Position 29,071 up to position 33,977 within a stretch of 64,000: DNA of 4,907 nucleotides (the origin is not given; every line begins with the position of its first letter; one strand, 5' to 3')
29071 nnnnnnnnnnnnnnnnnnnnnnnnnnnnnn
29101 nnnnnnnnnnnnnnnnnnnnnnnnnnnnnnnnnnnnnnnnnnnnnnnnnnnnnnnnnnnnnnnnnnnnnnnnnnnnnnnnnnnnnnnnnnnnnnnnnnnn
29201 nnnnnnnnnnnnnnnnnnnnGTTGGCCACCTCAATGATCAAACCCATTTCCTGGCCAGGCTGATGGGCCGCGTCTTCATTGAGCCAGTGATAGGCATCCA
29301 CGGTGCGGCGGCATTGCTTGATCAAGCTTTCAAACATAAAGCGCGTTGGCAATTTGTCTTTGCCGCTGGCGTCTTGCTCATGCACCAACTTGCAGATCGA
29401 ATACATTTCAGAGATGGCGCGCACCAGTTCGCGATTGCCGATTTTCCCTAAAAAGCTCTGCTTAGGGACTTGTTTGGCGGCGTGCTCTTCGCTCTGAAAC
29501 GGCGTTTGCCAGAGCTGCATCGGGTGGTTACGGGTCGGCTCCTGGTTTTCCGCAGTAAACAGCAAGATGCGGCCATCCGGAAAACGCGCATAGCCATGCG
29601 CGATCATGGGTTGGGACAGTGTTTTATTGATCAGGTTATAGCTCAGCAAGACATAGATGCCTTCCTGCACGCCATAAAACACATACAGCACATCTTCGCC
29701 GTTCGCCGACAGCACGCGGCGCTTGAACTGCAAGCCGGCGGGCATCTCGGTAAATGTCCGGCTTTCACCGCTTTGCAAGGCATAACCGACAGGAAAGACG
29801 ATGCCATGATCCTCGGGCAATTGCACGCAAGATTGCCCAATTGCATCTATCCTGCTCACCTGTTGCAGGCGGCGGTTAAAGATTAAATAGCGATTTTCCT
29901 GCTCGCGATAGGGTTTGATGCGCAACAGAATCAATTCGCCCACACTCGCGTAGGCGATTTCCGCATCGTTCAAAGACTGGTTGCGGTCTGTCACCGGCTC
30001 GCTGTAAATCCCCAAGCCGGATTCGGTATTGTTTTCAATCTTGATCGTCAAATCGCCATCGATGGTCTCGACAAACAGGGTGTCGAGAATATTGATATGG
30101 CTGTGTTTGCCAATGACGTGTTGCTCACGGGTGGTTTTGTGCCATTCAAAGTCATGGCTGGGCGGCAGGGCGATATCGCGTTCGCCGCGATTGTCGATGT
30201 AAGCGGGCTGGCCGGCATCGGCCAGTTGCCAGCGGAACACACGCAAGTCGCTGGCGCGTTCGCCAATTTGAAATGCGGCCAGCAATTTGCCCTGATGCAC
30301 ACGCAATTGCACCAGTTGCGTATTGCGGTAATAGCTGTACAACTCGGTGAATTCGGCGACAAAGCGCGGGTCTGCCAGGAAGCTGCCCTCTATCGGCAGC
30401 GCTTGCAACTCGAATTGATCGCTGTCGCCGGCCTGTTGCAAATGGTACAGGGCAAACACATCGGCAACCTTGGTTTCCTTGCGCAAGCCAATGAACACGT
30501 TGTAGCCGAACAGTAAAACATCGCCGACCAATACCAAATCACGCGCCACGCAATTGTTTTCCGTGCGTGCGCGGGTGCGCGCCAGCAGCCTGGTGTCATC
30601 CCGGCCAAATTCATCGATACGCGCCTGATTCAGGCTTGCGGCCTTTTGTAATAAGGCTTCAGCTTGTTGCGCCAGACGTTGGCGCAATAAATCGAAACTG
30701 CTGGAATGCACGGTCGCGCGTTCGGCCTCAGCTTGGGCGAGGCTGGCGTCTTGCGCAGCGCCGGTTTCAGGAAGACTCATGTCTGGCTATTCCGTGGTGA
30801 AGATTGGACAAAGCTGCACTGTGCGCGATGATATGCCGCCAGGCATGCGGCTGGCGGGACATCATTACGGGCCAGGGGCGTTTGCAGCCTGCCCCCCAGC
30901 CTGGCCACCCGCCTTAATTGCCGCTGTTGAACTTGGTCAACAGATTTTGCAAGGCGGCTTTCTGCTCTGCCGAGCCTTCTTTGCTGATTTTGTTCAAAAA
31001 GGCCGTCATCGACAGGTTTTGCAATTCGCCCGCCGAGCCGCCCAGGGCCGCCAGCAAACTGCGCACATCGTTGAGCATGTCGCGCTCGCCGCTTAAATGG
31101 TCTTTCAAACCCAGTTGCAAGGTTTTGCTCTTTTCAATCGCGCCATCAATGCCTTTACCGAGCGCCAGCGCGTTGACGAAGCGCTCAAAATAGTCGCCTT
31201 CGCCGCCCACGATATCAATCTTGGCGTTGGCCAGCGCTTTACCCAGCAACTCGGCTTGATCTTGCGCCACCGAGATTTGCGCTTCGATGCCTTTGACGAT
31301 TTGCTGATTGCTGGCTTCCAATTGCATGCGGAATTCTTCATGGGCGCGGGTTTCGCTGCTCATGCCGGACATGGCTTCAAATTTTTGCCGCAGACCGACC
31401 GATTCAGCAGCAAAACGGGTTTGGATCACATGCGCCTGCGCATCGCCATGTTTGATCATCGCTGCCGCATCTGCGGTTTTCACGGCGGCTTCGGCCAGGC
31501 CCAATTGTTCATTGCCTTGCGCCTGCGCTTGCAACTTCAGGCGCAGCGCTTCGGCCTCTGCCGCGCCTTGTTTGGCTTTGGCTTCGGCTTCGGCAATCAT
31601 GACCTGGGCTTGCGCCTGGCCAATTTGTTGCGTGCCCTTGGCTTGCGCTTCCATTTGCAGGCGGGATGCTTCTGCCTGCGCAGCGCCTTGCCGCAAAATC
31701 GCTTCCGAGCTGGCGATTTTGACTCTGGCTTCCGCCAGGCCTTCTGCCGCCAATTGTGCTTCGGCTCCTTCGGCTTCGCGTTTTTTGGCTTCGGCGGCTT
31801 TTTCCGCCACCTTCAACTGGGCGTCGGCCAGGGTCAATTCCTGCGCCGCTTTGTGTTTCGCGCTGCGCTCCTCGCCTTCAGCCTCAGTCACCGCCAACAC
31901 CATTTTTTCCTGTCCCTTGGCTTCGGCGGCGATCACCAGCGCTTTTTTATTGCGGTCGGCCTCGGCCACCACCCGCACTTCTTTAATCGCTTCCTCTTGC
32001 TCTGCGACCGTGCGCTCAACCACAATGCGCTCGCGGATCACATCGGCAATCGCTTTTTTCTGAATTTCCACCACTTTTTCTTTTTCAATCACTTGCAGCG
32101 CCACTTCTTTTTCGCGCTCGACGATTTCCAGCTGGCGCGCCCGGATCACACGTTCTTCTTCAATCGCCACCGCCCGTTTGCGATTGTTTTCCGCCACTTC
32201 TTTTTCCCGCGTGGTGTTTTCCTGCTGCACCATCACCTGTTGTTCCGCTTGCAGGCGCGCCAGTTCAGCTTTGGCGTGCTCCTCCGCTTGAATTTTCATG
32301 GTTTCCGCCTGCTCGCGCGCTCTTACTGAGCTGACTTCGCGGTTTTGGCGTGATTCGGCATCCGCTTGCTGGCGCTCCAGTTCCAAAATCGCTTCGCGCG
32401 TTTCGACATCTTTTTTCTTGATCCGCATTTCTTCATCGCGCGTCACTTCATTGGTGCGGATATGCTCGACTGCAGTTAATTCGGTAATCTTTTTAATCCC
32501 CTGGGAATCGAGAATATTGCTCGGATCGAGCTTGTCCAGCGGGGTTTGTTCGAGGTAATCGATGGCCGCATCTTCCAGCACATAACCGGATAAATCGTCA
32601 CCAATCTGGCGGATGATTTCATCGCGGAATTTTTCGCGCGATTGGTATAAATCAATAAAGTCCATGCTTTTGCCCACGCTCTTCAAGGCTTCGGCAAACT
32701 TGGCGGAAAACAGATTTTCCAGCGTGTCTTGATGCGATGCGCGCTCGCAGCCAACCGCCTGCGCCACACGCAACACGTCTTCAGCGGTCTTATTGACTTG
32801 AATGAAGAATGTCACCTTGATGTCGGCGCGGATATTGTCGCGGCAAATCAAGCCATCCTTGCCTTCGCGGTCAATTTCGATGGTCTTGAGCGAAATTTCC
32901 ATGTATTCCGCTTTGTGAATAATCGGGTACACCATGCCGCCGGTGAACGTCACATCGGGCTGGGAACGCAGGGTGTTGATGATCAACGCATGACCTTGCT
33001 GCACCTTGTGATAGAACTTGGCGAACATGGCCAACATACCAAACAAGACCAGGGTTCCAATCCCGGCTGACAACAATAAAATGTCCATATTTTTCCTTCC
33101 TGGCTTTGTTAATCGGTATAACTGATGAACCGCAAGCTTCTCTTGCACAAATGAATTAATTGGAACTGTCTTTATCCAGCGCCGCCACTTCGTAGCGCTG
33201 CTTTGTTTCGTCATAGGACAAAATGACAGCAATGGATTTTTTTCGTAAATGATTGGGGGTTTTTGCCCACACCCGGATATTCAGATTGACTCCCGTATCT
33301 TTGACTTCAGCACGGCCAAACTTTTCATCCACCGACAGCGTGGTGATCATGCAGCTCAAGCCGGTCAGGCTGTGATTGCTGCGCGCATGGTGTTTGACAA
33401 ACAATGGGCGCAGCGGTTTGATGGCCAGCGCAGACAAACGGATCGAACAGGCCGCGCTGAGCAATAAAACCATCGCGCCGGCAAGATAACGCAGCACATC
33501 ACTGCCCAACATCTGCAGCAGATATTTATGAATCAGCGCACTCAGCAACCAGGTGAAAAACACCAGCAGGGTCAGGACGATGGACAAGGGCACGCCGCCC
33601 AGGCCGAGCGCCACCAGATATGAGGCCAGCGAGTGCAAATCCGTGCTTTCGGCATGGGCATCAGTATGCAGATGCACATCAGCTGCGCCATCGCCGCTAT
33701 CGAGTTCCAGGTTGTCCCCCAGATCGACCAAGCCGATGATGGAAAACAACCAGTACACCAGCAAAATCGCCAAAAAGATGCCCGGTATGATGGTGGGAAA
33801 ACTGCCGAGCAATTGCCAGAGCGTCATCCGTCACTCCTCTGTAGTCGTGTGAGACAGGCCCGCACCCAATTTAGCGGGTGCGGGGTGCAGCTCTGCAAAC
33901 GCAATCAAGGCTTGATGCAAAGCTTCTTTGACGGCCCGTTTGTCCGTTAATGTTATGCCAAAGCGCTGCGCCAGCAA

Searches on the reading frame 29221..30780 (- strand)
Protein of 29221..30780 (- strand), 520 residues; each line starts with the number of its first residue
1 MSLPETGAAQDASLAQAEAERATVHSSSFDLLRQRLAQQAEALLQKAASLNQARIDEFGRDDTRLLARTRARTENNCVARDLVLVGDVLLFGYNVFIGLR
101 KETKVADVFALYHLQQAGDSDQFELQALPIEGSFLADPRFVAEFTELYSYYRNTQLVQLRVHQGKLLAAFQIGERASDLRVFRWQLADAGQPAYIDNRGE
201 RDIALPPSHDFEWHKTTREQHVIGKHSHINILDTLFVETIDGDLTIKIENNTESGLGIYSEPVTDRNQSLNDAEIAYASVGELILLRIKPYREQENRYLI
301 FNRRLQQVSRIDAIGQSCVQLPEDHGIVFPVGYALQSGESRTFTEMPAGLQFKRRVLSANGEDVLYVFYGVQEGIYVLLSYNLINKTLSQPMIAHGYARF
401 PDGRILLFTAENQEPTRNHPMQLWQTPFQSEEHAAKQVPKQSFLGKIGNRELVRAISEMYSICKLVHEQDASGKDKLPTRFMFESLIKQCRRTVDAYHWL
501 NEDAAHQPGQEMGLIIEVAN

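Call 83: search_protein_representatives(protein=window:29221-30780:-)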
Query: 520 residues. Proteins with E-value up to 0.001 (for the whole library): 695; up to 1e-10: 514; up to 1e-30: 243. The best 150 are listed.
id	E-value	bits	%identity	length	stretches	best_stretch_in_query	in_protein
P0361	2.7e-188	643.3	62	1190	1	18-506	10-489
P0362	5.6e-180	615.8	57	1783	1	5-512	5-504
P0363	1.6e-176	604.5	58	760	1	21-509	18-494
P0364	4.6e-173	593.0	56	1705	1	21-504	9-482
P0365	1.0e-168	578.7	59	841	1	20-519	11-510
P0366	3.5e-167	573.6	56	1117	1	21-505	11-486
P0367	1.4e-165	568.3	56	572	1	26-515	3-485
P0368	6.6e-164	562.8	58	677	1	10-439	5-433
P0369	2.7e-161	554.2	53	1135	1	24-505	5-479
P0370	6.9e-160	549.6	54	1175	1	22-502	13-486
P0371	1.0e-159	549.0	54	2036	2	119-516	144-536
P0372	2.8e-158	544.3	53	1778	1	24-503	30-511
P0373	2.8e-158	544.3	54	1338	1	28-506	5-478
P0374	1.0e-155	535.8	53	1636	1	19-504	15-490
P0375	2.8e-155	534.4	53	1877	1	19-505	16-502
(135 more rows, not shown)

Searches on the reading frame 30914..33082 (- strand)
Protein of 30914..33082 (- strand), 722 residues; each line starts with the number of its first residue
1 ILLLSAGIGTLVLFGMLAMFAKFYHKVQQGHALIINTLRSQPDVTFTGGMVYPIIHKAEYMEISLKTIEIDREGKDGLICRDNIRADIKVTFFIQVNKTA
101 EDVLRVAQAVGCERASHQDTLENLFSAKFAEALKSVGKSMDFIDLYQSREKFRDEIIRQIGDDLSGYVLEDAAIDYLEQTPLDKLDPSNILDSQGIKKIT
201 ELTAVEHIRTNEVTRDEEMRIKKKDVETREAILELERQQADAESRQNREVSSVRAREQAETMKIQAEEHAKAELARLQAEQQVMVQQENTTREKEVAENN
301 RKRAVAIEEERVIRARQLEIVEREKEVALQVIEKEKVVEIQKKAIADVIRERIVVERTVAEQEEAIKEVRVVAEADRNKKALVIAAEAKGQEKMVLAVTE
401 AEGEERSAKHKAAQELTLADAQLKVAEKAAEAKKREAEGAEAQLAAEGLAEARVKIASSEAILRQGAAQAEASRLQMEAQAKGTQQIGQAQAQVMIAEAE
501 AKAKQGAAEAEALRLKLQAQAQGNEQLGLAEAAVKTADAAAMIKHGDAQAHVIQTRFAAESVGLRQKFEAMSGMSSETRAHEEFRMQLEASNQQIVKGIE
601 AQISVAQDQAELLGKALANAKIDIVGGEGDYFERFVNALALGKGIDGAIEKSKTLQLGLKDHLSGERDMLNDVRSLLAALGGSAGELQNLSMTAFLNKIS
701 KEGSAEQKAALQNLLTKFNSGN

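Call 4: search_protein_families(library=pfam, proteins=[window:30914-33082:-], max_evalue=0.01)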
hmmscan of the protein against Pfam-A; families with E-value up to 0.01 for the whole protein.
window:30914-33082:- (722 aa): 1 family
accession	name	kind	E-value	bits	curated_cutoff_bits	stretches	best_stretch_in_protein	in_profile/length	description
PF01145.31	Band_7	-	1.7e-11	45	23.6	1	26-231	2-165/176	SPFH domain / Band 7 family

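Call 5: search_protein_families(library=padloc, proteins=[window:30914-33082:-], max_evalue=0.01)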
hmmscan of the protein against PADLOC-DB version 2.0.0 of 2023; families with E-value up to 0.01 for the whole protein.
window:30914-33082:- (722 aa): 0 families

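Call 6: search_protein_families(library=ncbifam, proteins=[window:30914-33082:-], max_evalue=0.01)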
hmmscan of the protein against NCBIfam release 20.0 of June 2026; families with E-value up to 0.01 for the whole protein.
window:30914-33082:- (722 aa): 1 family
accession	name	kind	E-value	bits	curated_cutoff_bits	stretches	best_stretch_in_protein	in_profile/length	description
NF058507.1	FlotScfldFlot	equivalog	0.0066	15.6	700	0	497-548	351-402/477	flotillin lipid rafts scaffold protein FloT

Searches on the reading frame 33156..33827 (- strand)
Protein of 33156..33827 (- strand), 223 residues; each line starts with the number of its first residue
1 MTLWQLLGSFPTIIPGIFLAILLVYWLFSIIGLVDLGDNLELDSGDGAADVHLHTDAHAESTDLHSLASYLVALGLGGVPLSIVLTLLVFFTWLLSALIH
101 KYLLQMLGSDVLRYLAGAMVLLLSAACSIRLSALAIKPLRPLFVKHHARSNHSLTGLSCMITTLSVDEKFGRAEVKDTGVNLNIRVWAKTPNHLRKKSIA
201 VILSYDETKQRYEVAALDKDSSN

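Call 4: search_protein_families(library=pfam, proteins=[window:33156-33827:-], max_evalue=0.01)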
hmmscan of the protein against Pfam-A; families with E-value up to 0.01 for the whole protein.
window:33156-33827:- (223 aa): 0 families

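Call 5: search_protein_families(library=padloc, proteins=[window:33156-33827:-], max_evalue=0.01)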
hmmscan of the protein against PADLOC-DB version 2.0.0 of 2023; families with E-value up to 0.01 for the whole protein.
window:33156-33827:- (223 aa): 0 families

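Call 6: search_protein_families(library=ncbifam, proteins=[window:33156-33827:-], max_evalue=0.01)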
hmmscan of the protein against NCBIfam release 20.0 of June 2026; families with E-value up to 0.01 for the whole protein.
window:33156-33827:- (223 aa): 0 families

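Call 46: search_protein_families(library=pfam, proteins=[window:33156-33827:-], max_evalue=0.1)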
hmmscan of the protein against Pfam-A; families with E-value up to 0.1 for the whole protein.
window:33156-33827:- (223 aa): 0 families

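Call 49: find_homologous_proteins(query=window:33156-33827:-, max_evalue=0.001)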
Query window:33156-33827:- (223 aa): 215 proteins with E <= 0.001 among 3079 candidates; the best 120 are listed.
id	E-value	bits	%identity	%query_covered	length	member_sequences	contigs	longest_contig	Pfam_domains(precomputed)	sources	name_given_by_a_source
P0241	4.3e-139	479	100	100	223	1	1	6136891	-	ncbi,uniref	ncbi:ubiquinone biosynthesis protein [Massilia sp. W12]|uniref:ubiquinone biosynthesis protein n=1 T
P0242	1.6e-112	392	83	99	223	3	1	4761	-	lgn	-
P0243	1.6e-83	298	66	97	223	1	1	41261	-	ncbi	-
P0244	8.0e-83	295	63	97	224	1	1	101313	-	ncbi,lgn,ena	-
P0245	9.7e-83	295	62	99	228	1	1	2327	-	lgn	-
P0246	1.3e-81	291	64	97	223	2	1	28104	-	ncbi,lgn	-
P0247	2.0e-80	287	60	97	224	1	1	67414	-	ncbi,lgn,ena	-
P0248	2.7e-80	287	62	97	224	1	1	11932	-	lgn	-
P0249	7.0e-80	286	62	97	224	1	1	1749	-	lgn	-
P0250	5.4e-79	283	65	97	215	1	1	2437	-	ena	-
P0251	2.2e-78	281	63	97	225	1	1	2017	-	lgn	-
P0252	1.2e-77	278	62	98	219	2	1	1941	-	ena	-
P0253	1.2e-77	278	61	96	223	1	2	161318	-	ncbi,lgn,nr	ncbi:MAG: DUF1449 family protein [Burkholderiales bacterium]|nr:DUF1449 family protein [Burkholderia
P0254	6.7e-77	276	63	97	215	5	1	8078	-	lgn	-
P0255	7.4e-77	276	63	97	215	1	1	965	-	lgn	-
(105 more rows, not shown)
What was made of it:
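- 33156..33827 (-): 3-TM membrane protein with a C-terminal beta-rich domain; YqiJ/YuaF (short NfeD)-like partner of the flotillin. One source name is 'DUF1449 family protein' (call 49).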

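Call 52: search_solved_structures(query=A4, max_evalue=10, show_alignments=1)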
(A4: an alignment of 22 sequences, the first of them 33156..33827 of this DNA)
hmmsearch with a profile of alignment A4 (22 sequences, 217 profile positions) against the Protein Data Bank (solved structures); distinct sequences matched with E-value up to 10: 2.
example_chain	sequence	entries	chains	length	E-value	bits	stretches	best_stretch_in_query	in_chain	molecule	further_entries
9w40_R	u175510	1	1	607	3.8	9.8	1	61-123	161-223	Soluble cytochrome b562,Adenosine receptor A2b,LgBiT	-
7xy6_R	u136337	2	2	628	3.9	9.7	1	61-123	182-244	Soluble cytochrome b562,Adenosine receptor A2b,LgBiT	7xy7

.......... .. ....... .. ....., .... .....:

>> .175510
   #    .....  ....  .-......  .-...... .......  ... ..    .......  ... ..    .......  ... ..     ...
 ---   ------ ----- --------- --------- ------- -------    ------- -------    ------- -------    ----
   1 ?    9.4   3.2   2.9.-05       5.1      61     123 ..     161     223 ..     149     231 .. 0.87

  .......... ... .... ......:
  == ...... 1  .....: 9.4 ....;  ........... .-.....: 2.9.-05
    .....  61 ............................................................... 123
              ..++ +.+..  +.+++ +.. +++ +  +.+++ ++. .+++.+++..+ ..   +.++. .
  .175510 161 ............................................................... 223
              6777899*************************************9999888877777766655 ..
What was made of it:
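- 33156..33827 (-): No Pfam or PDB sequence hit (calls 4, 46, 52).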
